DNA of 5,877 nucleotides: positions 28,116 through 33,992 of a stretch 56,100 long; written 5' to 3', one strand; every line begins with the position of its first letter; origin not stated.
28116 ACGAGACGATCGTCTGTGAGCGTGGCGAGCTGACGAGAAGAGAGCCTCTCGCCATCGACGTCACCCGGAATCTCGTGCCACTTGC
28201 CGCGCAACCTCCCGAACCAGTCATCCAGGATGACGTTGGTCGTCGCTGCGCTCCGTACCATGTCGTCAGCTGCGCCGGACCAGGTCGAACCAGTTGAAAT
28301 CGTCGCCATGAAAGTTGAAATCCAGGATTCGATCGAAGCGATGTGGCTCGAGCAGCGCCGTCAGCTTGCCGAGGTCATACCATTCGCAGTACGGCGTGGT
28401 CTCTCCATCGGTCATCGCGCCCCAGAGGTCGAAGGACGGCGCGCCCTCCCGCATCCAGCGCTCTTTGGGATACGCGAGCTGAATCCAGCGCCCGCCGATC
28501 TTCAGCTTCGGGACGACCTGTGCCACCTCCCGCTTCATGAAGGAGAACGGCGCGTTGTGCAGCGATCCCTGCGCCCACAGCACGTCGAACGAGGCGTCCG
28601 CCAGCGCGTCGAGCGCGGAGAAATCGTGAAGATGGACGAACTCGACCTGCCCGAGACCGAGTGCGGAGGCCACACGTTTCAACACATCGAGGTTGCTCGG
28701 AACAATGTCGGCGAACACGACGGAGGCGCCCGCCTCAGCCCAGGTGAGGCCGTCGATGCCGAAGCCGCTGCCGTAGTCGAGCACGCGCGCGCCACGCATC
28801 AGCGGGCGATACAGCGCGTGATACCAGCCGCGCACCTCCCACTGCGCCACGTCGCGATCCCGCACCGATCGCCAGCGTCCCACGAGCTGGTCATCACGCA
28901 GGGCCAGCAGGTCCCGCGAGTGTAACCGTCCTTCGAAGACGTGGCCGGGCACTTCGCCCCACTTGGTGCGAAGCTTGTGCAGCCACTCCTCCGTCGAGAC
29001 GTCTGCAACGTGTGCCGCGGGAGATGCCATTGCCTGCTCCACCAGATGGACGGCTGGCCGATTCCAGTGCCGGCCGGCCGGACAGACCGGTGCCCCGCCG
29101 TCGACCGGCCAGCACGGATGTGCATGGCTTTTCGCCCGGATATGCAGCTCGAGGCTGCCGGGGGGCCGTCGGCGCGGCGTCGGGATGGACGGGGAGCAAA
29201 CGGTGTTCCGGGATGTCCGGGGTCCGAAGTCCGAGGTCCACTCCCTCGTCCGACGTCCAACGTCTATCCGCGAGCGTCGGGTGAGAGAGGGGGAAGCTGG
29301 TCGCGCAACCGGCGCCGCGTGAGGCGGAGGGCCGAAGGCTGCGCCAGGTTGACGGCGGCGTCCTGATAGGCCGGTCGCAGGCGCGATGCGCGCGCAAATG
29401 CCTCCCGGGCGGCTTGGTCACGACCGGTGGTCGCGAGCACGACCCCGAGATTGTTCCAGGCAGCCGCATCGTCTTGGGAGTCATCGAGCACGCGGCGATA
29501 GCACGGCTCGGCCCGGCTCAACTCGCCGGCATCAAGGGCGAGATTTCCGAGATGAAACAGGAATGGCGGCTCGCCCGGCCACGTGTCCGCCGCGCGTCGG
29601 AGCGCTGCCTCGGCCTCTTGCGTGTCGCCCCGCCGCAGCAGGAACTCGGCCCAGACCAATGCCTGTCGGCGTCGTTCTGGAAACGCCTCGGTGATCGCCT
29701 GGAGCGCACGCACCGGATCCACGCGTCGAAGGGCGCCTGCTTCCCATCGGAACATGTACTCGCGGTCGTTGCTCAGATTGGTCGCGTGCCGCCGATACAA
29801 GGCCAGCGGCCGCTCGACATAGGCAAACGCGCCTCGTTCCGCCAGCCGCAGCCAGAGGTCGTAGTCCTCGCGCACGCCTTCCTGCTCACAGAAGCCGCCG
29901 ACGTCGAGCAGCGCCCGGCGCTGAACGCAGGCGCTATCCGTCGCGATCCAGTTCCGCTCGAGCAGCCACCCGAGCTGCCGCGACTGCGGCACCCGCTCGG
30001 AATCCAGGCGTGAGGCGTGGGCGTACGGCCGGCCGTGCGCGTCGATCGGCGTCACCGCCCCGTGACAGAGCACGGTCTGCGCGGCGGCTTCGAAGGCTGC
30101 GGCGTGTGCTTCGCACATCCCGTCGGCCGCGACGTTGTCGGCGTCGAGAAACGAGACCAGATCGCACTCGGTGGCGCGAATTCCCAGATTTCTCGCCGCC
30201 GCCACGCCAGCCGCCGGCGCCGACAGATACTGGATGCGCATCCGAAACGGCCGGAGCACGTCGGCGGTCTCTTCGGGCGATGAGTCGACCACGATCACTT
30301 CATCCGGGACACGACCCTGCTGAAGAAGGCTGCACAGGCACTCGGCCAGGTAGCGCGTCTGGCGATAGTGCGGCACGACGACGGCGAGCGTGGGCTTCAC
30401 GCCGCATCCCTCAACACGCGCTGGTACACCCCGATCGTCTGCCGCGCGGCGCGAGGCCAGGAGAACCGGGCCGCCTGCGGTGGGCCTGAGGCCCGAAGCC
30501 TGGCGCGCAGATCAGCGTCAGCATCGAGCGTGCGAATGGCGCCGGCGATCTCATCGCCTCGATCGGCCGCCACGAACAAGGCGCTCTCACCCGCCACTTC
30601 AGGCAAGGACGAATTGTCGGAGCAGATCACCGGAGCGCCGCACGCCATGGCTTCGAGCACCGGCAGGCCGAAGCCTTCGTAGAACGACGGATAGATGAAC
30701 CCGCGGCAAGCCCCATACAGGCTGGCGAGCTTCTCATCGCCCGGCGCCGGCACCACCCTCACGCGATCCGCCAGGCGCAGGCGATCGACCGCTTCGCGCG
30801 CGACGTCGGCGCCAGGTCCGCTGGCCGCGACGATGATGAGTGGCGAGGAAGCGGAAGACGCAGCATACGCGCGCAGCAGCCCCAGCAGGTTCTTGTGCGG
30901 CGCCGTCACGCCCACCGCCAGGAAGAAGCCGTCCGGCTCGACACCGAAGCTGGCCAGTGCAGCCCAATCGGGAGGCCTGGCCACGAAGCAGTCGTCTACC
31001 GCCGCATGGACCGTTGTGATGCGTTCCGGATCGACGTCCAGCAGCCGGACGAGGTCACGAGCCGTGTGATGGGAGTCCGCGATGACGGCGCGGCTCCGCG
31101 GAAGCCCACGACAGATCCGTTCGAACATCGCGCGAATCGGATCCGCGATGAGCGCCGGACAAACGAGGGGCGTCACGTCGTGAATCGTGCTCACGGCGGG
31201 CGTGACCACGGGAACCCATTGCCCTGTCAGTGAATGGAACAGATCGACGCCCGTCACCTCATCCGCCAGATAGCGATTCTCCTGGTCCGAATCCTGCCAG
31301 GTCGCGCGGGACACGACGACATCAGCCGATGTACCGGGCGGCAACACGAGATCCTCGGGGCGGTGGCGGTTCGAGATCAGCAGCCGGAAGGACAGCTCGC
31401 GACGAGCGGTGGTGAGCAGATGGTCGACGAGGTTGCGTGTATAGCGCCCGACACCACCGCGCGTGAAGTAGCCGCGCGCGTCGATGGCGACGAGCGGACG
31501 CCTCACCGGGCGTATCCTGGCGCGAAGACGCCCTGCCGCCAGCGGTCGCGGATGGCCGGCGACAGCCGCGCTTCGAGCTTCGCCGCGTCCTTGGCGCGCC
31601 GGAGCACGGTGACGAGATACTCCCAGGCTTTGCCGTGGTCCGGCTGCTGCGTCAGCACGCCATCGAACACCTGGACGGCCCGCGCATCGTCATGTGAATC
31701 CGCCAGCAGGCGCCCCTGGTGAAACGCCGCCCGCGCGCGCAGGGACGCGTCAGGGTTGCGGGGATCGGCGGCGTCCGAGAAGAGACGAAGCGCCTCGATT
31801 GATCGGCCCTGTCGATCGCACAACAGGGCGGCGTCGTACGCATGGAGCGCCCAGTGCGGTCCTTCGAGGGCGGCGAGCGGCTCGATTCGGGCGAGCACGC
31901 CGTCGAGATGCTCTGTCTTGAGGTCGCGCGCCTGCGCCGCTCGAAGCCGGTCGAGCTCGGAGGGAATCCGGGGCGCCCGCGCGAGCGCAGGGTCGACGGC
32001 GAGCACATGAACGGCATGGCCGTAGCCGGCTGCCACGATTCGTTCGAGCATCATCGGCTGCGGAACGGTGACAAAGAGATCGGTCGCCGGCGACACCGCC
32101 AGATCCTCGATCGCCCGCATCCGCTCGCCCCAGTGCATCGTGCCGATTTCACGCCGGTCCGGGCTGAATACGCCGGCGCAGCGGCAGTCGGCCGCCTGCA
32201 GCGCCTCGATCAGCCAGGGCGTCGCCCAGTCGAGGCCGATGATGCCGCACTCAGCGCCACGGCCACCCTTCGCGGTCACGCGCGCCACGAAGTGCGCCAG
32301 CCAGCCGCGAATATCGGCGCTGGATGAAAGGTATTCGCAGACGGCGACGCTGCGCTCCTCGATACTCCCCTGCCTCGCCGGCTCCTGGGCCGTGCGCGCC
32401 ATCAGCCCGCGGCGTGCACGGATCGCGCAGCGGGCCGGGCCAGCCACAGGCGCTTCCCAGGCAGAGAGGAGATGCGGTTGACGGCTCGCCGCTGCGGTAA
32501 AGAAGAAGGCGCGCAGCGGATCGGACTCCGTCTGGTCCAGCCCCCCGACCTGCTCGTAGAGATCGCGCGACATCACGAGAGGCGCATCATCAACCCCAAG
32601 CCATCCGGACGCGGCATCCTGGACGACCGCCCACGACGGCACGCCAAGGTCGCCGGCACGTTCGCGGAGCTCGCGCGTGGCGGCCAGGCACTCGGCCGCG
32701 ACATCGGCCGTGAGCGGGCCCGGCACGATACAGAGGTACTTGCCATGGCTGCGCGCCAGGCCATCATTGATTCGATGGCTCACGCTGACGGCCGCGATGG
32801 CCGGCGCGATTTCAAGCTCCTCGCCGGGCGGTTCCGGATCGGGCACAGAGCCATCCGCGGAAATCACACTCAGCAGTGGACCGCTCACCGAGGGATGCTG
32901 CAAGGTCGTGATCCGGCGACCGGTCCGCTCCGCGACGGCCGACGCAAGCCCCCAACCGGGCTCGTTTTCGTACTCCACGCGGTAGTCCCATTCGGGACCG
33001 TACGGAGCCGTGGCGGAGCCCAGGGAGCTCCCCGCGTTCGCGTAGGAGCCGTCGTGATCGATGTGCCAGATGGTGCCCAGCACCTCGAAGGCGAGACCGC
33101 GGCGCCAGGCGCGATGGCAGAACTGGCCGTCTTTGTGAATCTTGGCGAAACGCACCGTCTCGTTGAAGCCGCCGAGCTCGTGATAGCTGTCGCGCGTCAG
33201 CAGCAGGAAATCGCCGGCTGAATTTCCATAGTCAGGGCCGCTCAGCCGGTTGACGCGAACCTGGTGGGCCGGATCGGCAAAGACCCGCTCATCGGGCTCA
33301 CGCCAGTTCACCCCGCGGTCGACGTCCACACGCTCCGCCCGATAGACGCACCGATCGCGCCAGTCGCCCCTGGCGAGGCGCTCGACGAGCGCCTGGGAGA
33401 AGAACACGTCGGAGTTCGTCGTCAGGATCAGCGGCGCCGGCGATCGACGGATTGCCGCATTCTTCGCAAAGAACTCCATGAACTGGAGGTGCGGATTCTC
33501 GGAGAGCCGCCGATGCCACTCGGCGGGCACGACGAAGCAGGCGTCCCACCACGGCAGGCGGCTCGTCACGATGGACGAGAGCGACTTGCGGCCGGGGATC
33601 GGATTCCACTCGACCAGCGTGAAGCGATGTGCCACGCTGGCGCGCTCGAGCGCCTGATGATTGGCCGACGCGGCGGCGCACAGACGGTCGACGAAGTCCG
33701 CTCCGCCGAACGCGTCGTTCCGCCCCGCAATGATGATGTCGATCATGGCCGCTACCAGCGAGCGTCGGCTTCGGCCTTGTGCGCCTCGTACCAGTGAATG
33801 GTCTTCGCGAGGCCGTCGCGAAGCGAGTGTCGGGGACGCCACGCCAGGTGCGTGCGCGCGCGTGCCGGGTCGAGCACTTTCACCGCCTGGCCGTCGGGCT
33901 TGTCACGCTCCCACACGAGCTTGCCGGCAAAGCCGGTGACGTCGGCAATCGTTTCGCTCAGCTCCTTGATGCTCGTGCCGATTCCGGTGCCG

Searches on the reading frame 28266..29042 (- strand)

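Call 5: search_protein_families(library=pfam, proteins=[window:28266-29042:-], max_evalue=0.01)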
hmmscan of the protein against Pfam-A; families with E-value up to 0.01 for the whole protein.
window:28266-29042:- (258 aa): 4 families
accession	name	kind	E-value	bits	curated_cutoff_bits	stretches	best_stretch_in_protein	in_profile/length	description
PF13649.12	Methyltransf_25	-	5.1e-09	37.1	27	1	87-184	1-97/97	Methyltransferase domain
PF13847.12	Methyltransf_31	-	4.1e-07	30.2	27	1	84-165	4-88/145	Methyltransferase domain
PF08241.18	Methyltransf_11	-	5e-07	30.7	21.2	1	88-177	1-84/95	Methyltransferase domain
PF08242.18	Methyltransf_12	-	5.9e-06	27.4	30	1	88-185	1-97/98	Methyltransferase domain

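Call 6: search_protein_families(library=ncbifam, proteins=[window:28266-29042:-], max_evalue=0.01)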
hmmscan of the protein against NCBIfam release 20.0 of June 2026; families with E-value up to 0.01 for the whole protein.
window:28266-29042:- (258 aa): 12 families
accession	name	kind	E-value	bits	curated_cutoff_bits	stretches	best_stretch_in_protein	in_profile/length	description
NF041255.1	mycofact_MftM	equivalog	6.3e-08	32.3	200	1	78-131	134-187/289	mycofactocin oligosaccharide methyltransferase MftM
NF043040.1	corrin_prot_MT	hypoth_equivalog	1.5e-05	24.5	180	1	74-157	31-116/216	corrinoid protein-associated methyltransferase CpaM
NF041537.1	ArsM_AhpD_UU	exception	2.6e-05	23.2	510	1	80-187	73-179/345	arsenite methyltransferase/AhpD domain selenoprotein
NF041536.1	ArsM_DUF2284_UU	exception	7.1e-05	21.3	575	1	82-187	75-179/459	arsenite methyltransferase/DUF2284 domain selenoprotein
NF011528.0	PRK14968.1-2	equivalog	0.00034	20.2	171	1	83-154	38-110/205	putative methyltransferase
TIGR02021.1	BchM-ChlM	equivalog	0.0015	18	158.9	1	81-143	52-114/218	magnesium protoporphyrin IX methyltransferase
TIGR01983.1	UbiG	equivalog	0.0017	17.7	102.95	1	82-157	48-122/228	bifunctional 2-polyprenyl-6-hydroxyphenol methylase/3-demethylubiquinol 3-O-methyltransferase UbiG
NF047649.1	MTase_UXPK_star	exception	0.002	17.2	460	1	80-186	74-179/283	methyltransferase/UXPK-star double selenoprotein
NF038261.1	rhodoquin_RquA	equivalog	0.0026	17.6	175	1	105-198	74-163/218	rhodoquinone biosynthesis methyltransferase RquA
NF001790.0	PRK00517.3-3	equivalog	0.0041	16.5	269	1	76-157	115-197/262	50S ribosomal protein L11 methyltransferase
TIGR03534.1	RF_mod_PrmC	equivalog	0.0052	16.3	199.1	1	85-155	90-160/253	peptide chain release factor N(5)-glutamine methyltransferase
NF011529.0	PRK14968.1-3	equivalog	0.0058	16.1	162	1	84-155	35-102/198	putative methyltransferase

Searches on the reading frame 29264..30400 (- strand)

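Call 5: search_protein_families(library=pfam, proteins=[window:29264-30400:-], max_evalue=0.01)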
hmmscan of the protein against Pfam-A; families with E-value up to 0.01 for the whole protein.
window:29264-30400:- (378 aa): 17 families
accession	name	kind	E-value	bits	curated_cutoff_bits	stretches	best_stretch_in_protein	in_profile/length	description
PF00535.33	Glycos_transf_2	-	1.5e-21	77.5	23.3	1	7-166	2-165/168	Glycosyl transferase family 2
PF13641.12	Glyco_tranf_2_3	-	9.5e-15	55.7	27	1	3-219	1-227/230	Glycosyltransferase like family 2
PF13432.12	TPR_16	-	1.8e-14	54.3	32.7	2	284-343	3-62/65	Tetratricopeptide repeat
PF10111.15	Glyco_tranf_2_2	-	4.2e-14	53.1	27.3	1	13-211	10-224/276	Glycosyltransferase like family 2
PF07719.23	TPR_2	-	2.8e-12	46.2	27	1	312-344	1-33/34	Tetratricopeptide repeat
PF13428.12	TPR_14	-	1.5e-10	41.1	23.5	1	248-286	5-43/44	Tetratricopeptide repeat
PF00515.34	TPR_1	-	1.9e-09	37.3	27.8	1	312-343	1-32/34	Tetratricopeptide repeat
PF13181.12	TPR_8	-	2.4e-08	33.9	25.7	1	312-344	1-33/34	Tetratricopeptide repeat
PF14559.12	TPR_19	-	2.6e-08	34.5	25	1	254-315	1-62/68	Tetratricopeptide repeat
PF23914.1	TPR_CcmH_CycH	-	4.2e-08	33.6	42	1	295-354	33-92/158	Cytochrome c-type biogenesis protein H TPR domain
PF13424.12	TPR_12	-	4.5e-08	33.6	30.1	1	294-343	19-76/77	Tetratricopeptide repeat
PF13176.12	TPR_7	-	5.9e-06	26.4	27.9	0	281-306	2-27/36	Tetratricopeptide repeat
PF13414.12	TPR_11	-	6.9e-06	26.1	26.8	1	285-326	1-42/42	TPR repeat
PF13431.12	TPR_17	-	8.6e-06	26.1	24.4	1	300-332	1-33/34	Tetratricopeptide repeat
PF13632.12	Glyco_trans_2_3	-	3.1e-05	24.3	27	1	82-224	2-144/198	Glycosyl transferase family group 2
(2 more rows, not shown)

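Call 6: search_protein_families(library=ncbifam, proteins=[window:29264-30400:-], max_evalue=0.01)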
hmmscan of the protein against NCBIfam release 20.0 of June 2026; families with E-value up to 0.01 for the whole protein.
window:29264-30400:- (378 aa): 26 families (the best 25 are shown)
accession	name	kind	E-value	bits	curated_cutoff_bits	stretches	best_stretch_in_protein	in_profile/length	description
NF041875.1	EPS_EpsD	equivalog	4.5e-23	82.1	370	1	5-205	1-209/325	exopolysaccharide biosynthesis glycosyltransferase EpsD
TIGR03965.1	mycofact_glyco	equivalog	6e-20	71.5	280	1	3-192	74-269/467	mycofactocin biosynthesis glycosyltransferase MftF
NF033920.0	C39_PA2778_fam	equivalog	1.6e-15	57.3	150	1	251-343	163-255/255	PA2778 family cysteine peptidase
TIGR04283.1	glyco_like_mftF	equivalog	1.6e-12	47.5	182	1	5-200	1-183/221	TIGR04283 family arsenosugar biosynthesis glycosyltransferase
NF007482.0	PRK10073.1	equivalog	9.5e-12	44.6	423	1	2-99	5-106/334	glycosyltransferase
NF038299.1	EPS_HpsN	equivalog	7e-11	41.7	425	1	3-109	1-112/317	hormogonium polysaccharide biosynthesis glycosyltransferase HpsN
NF047683.1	TeichurnBiosyTuaG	equivalog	1.2e-10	41.5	400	1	2-218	5-219/252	teichuronic acid biosynthesis protein TuaG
TIGR02917.1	PEP_TPR_lipo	equivalog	6.9e-10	37.5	312.2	1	224-345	714-836/899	XrtA/PEP-CTERM system TPR-repeat protein PrsT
NF038302.1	EPS_HpsE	equivalog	2e-09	36.8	300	1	5-106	3-113/307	hormogonium polysaccharide biosynthesis glycosyltransferase HpsE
NF033758.1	gliding_GltE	equivalog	1.4e-07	30.9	225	1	253-351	231-329/411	adventurous gliding motility TPR repeat lipoprotein GltE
NF033762.1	social_mot_Tgl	equivalog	1.6e-07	30.9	225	2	282-354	35-108/252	social motility TPR repeat lipoprotein Tgl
TIGR02521.1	type_IV_pilW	equivalog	1.7e-07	31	154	1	311-356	134-179/234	type IV pilus biogenesis/stability protein PilW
NF041394.1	GtaseAglG_Halo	equivalog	1.1e-06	28.1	440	1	6-125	4-128/304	glucosyl-dolichyl phosphate glucuronosyltransferase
NF040959.1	MamA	equivalog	8.3e-05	22.1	200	1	247-344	74-171/204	magnetosome protein MamA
NF050050.1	ProtGlycPglI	equivalog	9.7e-05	21.9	500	1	2-96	1-101/306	GalNAc(5)-diNAcBac-PP-undecaprenol beta-1,3-glucosyltransferase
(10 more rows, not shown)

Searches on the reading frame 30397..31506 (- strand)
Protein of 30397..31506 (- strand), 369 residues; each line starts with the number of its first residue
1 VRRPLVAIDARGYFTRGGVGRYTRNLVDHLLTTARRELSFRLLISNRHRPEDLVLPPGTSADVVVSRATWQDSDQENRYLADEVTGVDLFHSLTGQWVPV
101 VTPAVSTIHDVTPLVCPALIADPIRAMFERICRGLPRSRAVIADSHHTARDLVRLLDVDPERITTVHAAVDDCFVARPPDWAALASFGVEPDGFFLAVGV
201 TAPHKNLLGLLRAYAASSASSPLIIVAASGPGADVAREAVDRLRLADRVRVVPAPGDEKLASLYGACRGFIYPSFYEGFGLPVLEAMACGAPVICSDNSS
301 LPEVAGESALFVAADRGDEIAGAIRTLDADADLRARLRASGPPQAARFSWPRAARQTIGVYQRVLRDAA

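Call 5: search_protein_families(library=pfam, proteins=[window:30397-31506:-], max_evalue=0.01)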
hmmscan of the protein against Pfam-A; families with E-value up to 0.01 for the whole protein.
window:30397-31506:- (369 aa): 5 families
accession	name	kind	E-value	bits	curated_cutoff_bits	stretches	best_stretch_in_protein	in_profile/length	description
PF00534.26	Glycos_transf_1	-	2e-24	86.5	26.4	1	191-340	14-168/172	Glycosyl transferases group 1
PF13692.12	Glyco_trans_1_4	-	5.8e-20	72.4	27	1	196-327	5-139/142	Glycosyl transferases group 1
PF13439.12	Glyco_transf_4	-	5.9e-09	36.6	28.5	1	17-171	2-167/170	Glycosyltransferase Family 4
PF20706.3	GT4-conflict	-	2.8e-08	33.6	26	1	221-305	233-320/385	Family 4 Glycosyltransferase in conflict systems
PF13524.12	Glyco_trans_1_2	-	1.8e-07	31.7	25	1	279-341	63-125/144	Glycosyl transferase-like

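Call 6: search_protein_families(library=ncbifam, proteins=[window:30397-31506:-], max_evalue=0.01)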
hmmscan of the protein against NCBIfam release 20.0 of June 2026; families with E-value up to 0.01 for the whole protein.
window:30397-31506:- (369 aa): 23 families
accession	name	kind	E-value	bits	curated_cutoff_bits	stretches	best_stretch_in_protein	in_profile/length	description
TIGR03449.1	mycothiol_MshA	equivalog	3.1e-24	85.6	462.5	1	139-365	166-404/406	D-inositol-3-phosphate glycosyltransferase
TIGR04047.1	MSMEG_0565_glyc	hypoth_equivalog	1.6e-23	83.4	259.85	1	133-363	134-373/373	MSMEG_0565 family glycosyltransferase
TIGR02149.1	glgA_Coryne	subfamily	2.4e-22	79.6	302.4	1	137-365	144-391/391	glycogen synthase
TIGR03999.1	thiol_BshA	equivalog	1.4e-14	53.8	273.7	1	128-365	135-374/375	N-acetyl-alpha-D-glucosaminyl L-malate synthase BshA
NF041876.1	EPS_EpsE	equivalog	9.9e-13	48.1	400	1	238-344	267-375/389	exopolysaccharide biosynthesis GT4 family glycosyltransferase EpsE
NF053787.1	GlcN_PG_synth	equivalog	5.5e-12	45.2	480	1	184-365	188-360/361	N-acetylglucosaminyl phosphatidylglycerol synthase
TIGR03088.1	stp2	hypoth_equivalog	8.9e-12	44.7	409.05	1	142-365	141-374/374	TIGR03088 family PEP-CTERM/XrtA system glycosyltransferase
NF038295.1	EPS_HpsP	equivalog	1.2e-11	44.3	550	1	256-364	278-387/388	hormogonium polysaccharide biosynthesis glycosyltransferase HpsP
NF050063.1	ProtGlycPglJ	equivalog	1.6e-11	44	500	1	136-357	143-359/363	N-acetylgalactosamine-N,N'-diacetylbacillosaminyl-diphospho-undecaprenol 4-alpha-N-acetylgalactosaminyltransferase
TIGR02468.1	sucrsPsyn_pln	equivalog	1.3e-08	33.1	1143.95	1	270-356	575-663/1051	sucrose-phosphate synthase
NF038229.1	Glyco4_Geo_Pelo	equivalog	3.7e-08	32.7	400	1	130-365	102-337/338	GPMC system family 4 glycosyltransferase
NF038298.1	EPS_HpsO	equivalog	1.4e-07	30.6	575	1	275-364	297-387/388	hormogonium polysaccharide biosynthesis glycosyltransferase HpsO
NF041010.1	glycosy_Agl16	equivalog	1.5e-06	27.4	575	1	238-363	225-350/352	glycosylation protein Agl16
NF047684.1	TeichurnBiosyTuaC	equivalog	5.9e-06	25.4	550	1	245-330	268-354/391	teichuronic acid biosynthesis protein TuaC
TIGR04063.1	stp3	hypoth_equivalog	4e-05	22.7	442.05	1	157-365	176-396/397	TIGR04063 family PEP-CTERM/XrtA system glycosyltransferase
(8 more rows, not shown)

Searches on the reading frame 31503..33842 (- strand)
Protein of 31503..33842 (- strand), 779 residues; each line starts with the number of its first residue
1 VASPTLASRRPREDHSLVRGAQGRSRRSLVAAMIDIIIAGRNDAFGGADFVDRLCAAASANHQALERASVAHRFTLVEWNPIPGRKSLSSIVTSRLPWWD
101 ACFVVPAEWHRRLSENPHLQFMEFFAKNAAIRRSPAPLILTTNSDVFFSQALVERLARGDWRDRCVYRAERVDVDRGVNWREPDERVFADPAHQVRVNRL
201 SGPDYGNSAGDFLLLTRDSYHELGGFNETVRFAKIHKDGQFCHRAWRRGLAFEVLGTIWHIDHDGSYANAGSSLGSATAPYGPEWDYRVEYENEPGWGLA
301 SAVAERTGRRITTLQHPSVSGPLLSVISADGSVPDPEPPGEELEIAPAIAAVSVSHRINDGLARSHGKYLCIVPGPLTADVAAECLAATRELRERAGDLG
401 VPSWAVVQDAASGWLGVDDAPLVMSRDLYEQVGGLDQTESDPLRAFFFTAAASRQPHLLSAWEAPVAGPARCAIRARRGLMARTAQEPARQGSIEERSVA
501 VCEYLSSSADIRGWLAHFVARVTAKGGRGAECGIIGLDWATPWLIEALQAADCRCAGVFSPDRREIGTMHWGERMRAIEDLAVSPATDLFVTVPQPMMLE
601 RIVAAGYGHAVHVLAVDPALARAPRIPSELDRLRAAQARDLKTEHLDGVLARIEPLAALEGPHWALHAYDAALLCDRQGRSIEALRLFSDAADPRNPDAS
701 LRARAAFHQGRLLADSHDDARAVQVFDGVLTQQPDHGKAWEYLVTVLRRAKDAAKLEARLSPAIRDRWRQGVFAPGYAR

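Call 8: search_protein_families(library=pfam, proteins=[window:31503-33842:-], max_evalue=0.0001)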
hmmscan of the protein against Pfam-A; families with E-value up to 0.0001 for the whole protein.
window:31503-33842:- (779 aa): 0 families

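Call 56: search_protein_families(library=pfam, proteins=[window:31503-33842:-], max_evalue=5)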
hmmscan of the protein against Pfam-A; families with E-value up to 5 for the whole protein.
window:31503-33842:- (779 aa): 4 families
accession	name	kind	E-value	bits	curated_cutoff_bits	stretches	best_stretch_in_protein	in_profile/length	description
PF13428.12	TPR_14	-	0.00039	21.3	23.5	1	709-744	7-42/44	Tetratricopeptide repeat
PF14559.12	TPR_19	-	0.0029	18.3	25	1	678-712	4-41/68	Tetratricopeptide repeat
PF25064.1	ARM_TT21_5th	-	0.035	14.8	27.8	1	717-776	15-73/117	TT21 fifth ARM repeats domain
PF13432.12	TPR_16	-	0.21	12.5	32.7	2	670-735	2-63/65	Tetratricopeptide repeat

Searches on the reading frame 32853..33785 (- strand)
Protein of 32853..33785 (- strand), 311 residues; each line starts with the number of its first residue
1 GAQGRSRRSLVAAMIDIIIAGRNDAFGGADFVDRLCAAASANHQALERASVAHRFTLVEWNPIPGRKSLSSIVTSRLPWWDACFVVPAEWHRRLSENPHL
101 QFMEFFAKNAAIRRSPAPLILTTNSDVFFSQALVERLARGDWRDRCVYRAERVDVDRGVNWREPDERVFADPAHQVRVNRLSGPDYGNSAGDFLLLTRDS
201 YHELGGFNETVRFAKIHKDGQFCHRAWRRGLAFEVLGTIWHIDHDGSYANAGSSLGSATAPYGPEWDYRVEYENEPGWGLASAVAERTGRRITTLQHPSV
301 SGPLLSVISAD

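Call 92: search_solved_structures(query=A5, max_evalue=1, show_alignments=2)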
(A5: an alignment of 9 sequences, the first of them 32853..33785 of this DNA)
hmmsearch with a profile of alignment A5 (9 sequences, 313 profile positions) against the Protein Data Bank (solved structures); distinct sequences matched with E-value up to 1: 0.
